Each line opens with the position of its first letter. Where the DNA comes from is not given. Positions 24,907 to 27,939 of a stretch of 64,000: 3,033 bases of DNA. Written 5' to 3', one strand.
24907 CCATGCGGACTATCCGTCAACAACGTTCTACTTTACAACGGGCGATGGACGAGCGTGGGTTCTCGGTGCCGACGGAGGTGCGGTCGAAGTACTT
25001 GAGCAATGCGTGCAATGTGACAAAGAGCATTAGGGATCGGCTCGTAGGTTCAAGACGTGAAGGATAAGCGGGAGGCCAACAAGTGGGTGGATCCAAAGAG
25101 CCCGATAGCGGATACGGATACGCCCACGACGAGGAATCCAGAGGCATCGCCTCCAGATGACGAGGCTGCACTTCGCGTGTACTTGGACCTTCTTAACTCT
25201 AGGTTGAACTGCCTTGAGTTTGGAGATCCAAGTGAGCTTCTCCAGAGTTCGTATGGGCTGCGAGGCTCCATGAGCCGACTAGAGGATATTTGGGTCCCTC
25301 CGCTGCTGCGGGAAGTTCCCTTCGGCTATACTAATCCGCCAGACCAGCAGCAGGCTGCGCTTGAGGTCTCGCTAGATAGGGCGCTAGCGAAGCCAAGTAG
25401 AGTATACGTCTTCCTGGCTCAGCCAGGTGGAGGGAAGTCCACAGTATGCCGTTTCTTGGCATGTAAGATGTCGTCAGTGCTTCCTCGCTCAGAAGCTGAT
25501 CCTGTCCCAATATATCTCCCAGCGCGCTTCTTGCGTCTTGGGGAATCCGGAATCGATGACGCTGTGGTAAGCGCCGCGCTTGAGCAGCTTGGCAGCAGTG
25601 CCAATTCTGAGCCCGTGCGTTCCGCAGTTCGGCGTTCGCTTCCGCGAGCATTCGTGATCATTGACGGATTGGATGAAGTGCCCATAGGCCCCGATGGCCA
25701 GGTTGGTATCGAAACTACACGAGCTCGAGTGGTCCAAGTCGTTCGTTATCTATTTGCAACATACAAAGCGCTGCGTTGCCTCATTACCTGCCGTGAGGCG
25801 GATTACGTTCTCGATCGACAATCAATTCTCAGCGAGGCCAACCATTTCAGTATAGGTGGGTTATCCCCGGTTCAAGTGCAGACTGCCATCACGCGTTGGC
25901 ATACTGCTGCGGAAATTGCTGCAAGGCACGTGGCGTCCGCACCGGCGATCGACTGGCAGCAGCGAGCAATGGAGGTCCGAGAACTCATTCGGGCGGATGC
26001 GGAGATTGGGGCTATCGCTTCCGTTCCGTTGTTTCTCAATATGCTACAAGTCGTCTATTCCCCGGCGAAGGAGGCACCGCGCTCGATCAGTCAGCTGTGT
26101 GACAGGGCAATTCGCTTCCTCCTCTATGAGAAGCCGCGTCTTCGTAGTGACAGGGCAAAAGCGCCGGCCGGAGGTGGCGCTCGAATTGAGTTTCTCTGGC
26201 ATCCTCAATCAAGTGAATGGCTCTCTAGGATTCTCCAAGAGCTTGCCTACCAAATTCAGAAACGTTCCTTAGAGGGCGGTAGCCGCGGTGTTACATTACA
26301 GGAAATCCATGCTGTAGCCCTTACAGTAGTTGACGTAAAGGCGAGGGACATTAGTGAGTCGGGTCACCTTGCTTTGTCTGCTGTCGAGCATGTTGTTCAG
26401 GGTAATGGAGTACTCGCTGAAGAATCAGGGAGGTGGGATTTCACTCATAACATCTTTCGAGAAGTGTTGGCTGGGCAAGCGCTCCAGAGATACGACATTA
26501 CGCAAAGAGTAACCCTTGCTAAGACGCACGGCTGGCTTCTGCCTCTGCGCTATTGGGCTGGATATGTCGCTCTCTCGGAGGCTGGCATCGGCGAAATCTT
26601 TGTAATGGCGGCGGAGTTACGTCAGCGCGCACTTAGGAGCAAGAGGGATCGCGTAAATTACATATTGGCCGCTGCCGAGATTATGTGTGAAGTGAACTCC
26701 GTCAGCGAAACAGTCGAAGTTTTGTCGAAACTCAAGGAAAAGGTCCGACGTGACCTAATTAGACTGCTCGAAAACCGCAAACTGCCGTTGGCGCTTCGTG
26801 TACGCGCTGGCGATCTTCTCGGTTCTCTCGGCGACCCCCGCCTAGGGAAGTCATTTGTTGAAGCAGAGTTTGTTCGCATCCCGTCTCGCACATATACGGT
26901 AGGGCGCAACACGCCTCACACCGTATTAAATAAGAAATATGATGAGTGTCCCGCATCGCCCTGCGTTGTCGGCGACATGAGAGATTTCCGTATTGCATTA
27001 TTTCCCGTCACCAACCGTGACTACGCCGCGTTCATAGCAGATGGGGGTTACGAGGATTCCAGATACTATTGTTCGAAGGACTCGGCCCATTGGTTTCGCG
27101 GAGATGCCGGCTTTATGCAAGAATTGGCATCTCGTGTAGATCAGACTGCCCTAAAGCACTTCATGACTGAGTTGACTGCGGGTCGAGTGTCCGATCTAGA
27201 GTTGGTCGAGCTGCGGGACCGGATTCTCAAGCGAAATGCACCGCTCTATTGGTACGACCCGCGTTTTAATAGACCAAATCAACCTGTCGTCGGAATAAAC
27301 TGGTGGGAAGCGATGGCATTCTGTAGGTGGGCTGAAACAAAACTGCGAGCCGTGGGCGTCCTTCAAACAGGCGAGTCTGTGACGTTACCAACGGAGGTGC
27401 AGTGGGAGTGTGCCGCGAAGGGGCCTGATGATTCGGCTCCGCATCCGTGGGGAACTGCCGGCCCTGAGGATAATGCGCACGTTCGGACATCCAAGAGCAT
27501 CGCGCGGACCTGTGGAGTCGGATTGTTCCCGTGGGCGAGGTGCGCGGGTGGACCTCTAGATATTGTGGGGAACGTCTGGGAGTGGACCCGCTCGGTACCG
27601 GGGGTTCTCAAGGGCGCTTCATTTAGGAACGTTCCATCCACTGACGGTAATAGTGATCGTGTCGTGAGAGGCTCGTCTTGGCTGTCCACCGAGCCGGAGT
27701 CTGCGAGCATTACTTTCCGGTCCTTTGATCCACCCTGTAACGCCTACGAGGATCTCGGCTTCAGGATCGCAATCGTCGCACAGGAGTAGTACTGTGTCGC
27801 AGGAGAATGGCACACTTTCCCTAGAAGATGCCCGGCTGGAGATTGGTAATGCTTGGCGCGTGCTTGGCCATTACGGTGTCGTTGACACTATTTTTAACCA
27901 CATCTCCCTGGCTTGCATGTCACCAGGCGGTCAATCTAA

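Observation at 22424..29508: NACHT-HEAT-FGE-sulfatase STAND protein embedded in a small oxidoreductase/aldolase gene cluster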

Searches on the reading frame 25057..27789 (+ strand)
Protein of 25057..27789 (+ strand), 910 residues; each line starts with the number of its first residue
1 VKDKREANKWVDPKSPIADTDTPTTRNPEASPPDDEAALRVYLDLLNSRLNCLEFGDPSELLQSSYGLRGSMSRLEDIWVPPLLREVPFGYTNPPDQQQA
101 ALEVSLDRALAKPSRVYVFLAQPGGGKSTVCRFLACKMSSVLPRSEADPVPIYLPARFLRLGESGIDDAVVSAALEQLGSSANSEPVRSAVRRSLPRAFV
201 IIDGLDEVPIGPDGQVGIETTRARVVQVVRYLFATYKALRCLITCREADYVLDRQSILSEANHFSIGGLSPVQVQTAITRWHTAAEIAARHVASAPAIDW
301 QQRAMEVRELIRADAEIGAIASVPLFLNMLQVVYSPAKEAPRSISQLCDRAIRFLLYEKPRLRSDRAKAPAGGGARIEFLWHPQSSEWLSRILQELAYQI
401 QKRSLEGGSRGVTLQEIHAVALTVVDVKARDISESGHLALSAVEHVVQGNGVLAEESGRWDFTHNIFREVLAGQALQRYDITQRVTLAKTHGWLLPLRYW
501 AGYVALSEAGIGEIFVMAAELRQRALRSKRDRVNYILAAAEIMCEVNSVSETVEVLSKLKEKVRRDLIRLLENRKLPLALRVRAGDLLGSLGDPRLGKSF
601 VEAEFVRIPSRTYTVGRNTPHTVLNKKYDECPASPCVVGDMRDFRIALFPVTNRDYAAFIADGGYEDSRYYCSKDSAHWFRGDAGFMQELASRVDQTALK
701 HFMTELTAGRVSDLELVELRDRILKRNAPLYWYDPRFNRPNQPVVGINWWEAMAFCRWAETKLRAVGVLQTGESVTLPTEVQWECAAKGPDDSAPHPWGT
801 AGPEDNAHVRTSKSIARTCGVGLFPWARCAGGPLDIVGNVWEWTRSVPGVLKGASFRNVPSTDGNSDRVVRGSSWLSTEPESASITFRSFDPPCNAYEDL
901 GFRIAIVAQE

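Call 4: search_protein_families(library=pfam, proteins=[window:25057-27789:+], max_evalue=0.01)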
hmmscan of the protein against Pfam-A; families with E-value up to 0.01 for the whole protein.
window:25057-27789:+ (910 aa): 2 families
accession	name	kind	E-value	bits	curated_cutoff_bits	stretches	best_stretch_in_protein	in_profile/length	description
PF03781.23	FGE-sulfatase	-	3.2e-37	129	23.3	1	605-905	5-254/255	Sulfatase-modifying factor enzyme 1-like domain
PF05729.18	NACHT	-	3.6e-08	33.9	26.7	1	119-284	5-166/167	NACHT domain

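Call 5: search_protein_families(library=ncbifam, proteins=[window:25057-27789:+], max_evalue=0.01)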
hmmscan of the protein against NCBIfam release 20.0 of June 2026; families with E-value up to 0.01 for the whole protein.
window:25057-27789:+ (910 aa): 6 families
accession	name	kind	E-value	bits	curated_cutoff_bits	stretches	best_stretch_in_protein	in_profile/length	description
TIGR03440.2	egtB_TIGR03440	equivalog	4.1e-23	82.1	360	2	739-905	271-413/413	ergothioneine biosynthesis protein EgtB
NF041186.1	SenA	equivalog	1.6e-20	73.9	420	1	628-904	190-380/382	selenoneine synthase SenA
TIGR04344.1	ovoA_Nterm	equivalog_domain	2.7e-14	52.9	400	1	640-904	221-443/444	5-histidylcysteine sulfoxide synthase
TIGR03525.2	GldK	equivalog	5.6e-14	52.3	350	1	731-804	211-285/408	T9SS ring complex lipoprotein PorK/GldK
NF058535.1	antiphage_EruA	equivalog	1.2e-05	23.7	1000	0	314-369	165-220/1318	NACHT domain-containing antiphage protein EruA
NF051459.1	pyoverdine_PvdO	equivalog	2.4e-05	23.5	500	0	735-878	110-251/280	dihydropyoverdine dehydrogenase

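Call 6: search_protein_families(library=padloc, proteins=[window:25057-27789:+], max_evalue=0.01)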
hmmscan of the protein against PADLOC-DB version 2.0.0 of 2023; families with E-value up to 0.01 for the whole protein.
window:25057-27789:+ (910 aa): 0 families

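Call 10: find_homologous_proteins(query=window:25057-27789:+, max_evalue=0.00001)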
Query window:25057-27789:+ (910 aa): 10 proteins with E <= 0.00001 among 8000 candidates.
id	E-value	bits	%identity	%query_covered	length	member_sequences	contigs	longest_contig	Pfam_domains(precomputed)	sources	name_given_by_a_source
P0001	0.0e+0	2085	100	100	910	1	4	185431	PF05729.19,PF03781.23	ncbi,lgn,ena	-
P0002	3.1e-283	960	51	96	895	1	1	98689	PF05729.19,PF03781.23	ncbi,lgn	-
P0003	8.7e-276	936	48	96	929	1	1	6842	PF05729.19,PF03781.23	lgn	-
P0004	2.4e-271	921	46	98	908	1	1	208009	PF05729.19,PF03781.23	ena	-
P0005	2.1e-239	815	45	99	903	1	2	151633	PF05729.19,PF03781.23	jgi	jgi:formylglycine-generating enzyme required for sulfatase activity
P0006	7.6e-224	764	44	99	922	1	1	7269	PF05729.19,PF03781.23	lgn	-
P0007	1.1e-178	614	38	97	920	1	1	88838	PF05729.19,PF03781.23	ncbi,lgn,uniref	ncbi:SUMF1/EgtB/PvdO family nonheme iron enzyme [Streptosporangium sp. NPDC051023]|uniref:NACHT doma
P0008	3.9e-33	133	24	87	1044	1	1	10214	PF05729.19,PF03781.23,PF13191.13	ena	-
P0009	2.3e-21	94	32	20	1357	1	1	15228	PF03781.23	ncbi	-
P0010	2.4e-15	74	30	18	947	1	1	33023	PF05729.19,PF03781.23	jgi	jgi:formylglycine-generating enzyme required for sulfatase activity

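Call 11: find_encoding_contigs(protein=P0001, flank=10000, max_places=4)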
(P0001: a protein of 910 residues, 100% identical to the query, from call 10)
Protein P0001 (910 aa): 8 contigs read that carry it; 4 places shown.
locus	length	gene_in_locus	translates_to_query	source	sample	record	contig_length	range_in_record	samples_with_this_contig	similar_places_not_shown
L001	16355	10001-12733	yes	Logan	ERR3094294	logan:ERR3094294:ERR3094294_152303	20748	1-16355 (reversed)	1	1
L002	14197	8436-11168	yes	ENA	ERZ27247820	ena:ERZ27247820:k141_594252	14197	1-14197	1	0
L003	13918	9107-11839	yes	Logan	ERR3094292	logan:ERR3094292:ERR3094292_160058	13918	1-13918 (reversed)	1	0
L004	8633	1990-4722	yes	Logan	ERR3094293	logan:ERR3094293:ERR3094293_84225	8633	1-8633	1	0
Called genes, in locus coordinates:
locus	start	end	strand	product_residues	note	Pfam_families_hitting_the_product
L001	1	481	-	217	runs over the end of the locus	-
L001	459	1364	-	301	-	PF02481:DNA_processg_A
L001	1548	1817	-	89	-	PF01381:HTH_3 (weak)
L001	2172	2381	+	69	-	-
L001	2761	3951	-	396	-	PF20590:DUF6791, PF00899:ThiF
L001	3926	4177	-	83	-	PF14452:Multi_ubiq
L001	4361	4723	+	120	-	PF13560:HTH_31 (weak), PF01381:HTH_3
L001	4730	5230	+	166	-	PF06114:Peptidase_M78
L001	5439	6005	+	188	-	-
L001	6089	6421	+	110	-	-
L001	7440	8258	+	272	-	PF14518:Haem_oxygenas_2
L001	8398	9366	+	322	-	PF00389:2-Hacid_dh, PF02826:2-Hacid_dh_C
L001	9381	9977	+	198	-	-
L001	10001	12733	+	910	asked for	PF05729:NACHT, PF03781:FGE-sulfatase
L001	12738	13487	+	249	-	PF00596:Aldolase_II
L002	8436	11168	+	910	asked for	PF05729:NACHT, PF03781:FGE-sulfatase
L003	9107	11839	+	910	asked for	PF05729:NACHT, PF03781:FGE-sulfatase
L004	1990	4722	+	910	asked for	PF05729:NACHT, PF03781:FGE-sulfatase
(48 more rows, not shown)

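Call 12: find_encoding_contigs(protein=P0002, flank=10000, max_places=3)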
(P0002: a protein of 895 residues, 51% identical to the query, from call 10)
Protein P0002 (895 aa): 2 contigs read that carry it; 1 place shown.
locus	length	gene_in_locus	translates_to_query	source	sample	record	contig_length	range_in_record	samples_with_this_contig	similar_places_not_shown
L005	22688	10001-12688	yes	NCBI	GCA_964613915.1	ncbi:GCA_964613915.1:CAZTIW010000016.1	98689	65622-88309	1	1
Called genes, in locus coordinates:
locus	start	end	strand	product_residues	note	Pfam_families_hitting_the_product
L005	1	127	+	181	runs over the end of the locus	PF05685:Uma2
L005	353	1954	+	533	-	PF15575:Imm49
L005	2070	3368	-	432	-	PF02985:HEAT (faint)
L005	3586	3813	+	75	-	PF04255:DUF433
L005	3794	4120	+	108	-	-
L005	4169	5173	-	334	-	-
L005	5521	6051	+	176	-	PF13302:Acetyltransf_3, PF00583:Acetyltransf_1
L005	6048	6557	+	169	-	-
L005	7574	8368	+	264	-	PF14518:Haem_oxygenas_2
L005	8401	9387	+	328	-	PF00389:2-Hacid_dh, PF02826:2-Hacid_dh_C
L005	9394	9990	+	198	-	-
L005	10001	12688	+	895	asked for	PF05729:NACHT, PF03781:FGE-sulfatase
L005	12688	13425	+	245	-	PF00596:Aldolase_II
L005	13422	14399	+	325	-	PF01266:DAO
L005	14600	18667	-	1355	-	-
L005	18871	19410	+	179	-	-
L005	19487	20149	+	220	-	-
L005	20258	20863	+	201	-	-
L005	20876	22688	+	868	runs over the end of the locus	-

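Call 13: find_encoding_contigs(protein=P0004, flank=10000, max_places=2)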
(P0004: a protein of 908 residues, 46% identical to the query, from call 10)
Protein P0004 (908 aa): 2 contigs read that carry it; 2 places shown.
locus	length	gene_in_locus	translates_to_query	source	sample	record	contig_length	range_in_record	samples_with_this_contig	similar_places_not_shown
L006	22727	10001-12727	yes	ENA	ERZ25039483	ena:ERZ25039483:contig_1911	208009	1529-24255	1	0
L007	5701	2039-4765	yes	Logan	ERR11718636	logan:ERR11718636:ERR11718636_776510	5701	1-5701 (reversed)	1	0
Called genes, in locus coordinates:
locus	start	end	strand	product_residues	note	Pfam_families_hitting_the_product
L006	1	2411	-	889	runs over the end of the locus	PF08751:TrwC, PF01443:Viral_helicase1 (faint), PF13245:AAA_19, PF13401:AAA_22 (weak), PF13604:AAA_30, PF22232:TraI_hel_assoc_N (faint)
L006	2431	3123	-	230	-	-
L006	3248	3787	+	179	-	-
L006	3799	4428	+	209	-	-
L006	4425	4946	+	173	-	-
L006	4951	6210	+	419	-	-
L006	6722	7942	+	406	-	PF00872:Transposase_mut, PF10551:MULE (weak)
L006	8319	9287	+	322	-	PF00389:2-Hacid_dh, PF02826:2-Hacid_dh_C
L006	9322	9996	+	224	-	-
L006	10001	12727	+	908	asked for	PF05729:NACHT (weak), PF03781:FGE-sulfatase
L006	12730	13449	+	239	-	PF00596:Aldolase_II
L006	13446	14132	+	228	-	PF13640:2OG-FeII_Oxy_3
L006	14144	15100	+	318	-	PF00291:PALP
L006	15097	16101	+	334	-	PF01266:DAO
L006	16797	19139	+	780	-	PF00082:Peptidase_S8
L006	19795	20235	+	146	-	-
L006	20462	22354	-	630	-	-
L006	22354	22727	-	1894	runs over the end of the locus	-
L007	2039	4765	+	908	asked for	PF05729:NACHT (weak), PF03781:FGE-sulfatase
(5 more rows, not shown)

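Call 14: find_encoding_contigs(protein=P0005, flank=10000, max_places=2)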
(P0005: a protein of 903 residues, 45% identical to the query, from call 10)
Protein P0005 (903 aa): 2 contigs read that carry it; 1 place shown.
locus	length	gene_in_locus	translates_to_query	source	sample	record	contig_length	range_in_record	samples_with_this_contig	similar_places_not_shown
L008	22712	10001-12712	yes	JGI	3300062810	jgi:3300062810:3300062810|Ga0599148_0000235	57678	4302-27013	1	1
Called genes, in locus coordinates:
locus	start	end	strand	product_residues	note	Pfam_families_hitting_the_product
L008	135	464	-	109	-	PF01402:RHH_1 (weak)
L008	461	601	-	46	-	-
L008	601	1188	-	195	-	PF07275:ArdA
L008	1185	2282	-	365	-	PF01555:N6_N4_Mtase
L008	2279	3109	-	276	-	PF13814:Replic_Relax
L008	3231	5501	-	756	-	PF01935:DUF87, PF02534:T4SS-DNA_transf, PF10412:TrwB_AAD_bind (faint)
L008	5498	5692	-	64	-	-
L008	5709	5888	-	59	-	-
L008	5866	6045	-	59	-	-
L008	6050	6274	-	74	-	-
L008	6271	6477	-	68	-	-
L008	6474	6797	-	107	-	-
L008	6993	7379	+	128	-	-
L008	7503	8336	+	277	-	PF14518:Haem_oxygenas_2 (weak)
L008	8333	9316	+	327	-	PF00389:2-Hacid_dh, PF02826:2-Hacid_dh_C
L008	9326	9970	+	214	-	-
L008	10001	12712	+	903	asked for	PF05729:NACHT (weak), PF03781:FGE-sulfatase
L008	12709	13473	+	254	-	PF00596:Aldolase_II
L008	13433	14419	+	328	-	PF01266:DAO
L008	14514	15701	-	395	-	PF00266:Aminotran_5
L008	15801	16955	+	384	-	PF14072:DndB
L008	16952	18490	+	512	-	PF01507:PAPS_reduct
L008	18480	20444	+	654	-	PF02463:SMC_N, PF13476:AAA_23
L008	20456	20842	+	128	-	PF08870:DndE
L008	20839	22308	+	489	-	-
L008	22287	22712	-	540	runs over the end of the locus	PF14072:DndB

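Call 15: find_encoding_contigs(protein=P0007, flank=10000, max_places=2)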
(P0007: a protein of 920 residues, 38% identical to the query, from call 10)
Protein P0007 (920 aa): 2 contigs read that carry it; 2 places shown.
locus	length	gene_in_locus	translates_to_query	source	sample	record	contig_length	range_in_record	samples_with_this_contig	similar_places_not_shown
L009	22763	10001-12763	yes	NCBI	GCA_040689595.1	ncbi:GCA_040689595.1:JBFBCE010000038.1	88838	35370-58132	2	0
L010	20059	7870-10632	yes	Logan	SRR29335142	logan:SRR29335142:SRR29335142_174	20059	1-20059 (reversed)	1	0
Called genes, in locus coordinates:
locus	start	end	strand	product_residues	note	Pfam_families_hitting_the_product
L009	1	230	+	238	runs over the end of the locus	PF08798:CRISPR_assoc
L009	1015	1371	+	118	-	PF09707:Cas_Cas2CT1978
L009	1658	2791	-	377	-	PF00672:HAMP, PF00512:HisKA, PF02518:HATPase_c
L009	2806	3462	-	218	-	PF00072:Response_reg, PF00486:Trans_reg_C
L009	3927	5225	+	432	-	-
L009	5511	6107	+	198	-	PF01161:PBP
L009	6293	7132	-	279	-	PF04672:Methyltransf_19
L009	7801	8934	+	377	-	PF00657:Lipase_GDSL, PF13472:Lipase_GDSL_2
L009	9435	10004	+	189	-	-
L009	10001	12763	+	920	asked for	PF05729:NACHT, PF03781:FGE-sulfatase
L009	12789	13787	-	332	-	PF01266:DAO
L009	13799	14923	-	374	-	-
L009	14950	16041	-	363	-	PF00389:2-Hacid_dh, PF02826:2-Hacid_dh_C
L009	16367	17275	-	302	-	PF00291:PALP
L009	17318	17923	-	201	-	PF00440:TetR_N, PF13977:TetR_C_6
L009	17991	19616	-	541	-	-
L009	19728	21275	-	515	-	PF00496:SBP_bac_5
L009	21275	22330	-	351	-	PF00005:ABC_tran, PF08352:oligo_HPY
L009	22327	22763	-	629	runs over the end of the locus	PF12911:OppC_N (weak), PF00528:BPD_transp_1, PF00005:ABC_tran, PF08352:oligo_HPY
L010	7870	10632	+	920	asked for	PF05729:NACHT, PF03781:FGE-sulfatase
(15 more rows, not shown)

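Call 17: list_cluster_members(proteins=[P0001, P0002, P0007])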
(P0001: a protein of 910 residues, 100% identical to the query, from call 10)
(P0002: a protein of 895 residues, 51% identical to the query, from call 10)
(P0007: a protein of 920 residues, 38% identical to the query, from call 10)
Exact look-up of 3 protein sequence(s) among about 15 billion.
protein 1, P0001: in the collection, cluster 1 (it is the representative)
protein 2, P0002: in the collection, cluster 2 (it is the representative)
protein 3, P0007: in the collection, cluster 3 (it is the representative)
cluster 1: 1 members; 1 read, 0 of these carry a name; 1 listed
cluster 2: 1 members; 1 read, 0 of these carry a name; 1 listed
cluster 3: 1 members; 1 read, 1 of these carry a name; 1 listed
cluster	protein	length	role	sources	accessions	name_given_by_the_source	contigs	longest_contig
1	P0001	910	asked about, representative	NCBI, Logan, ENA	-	-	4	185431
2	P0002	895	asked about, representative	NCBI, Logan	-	-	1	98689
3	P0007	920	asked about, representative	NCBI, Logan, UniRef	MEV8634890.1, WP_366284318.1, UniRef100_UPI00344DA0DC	SUMF1/EgtB/PvdO family nonheme iron enzyme [Streptosporangium sp. NPDC051023] | NACHT domain-containing protein n=1 Tax=Streptosporangium sp. NPDC051023 TaxID=3155410 ...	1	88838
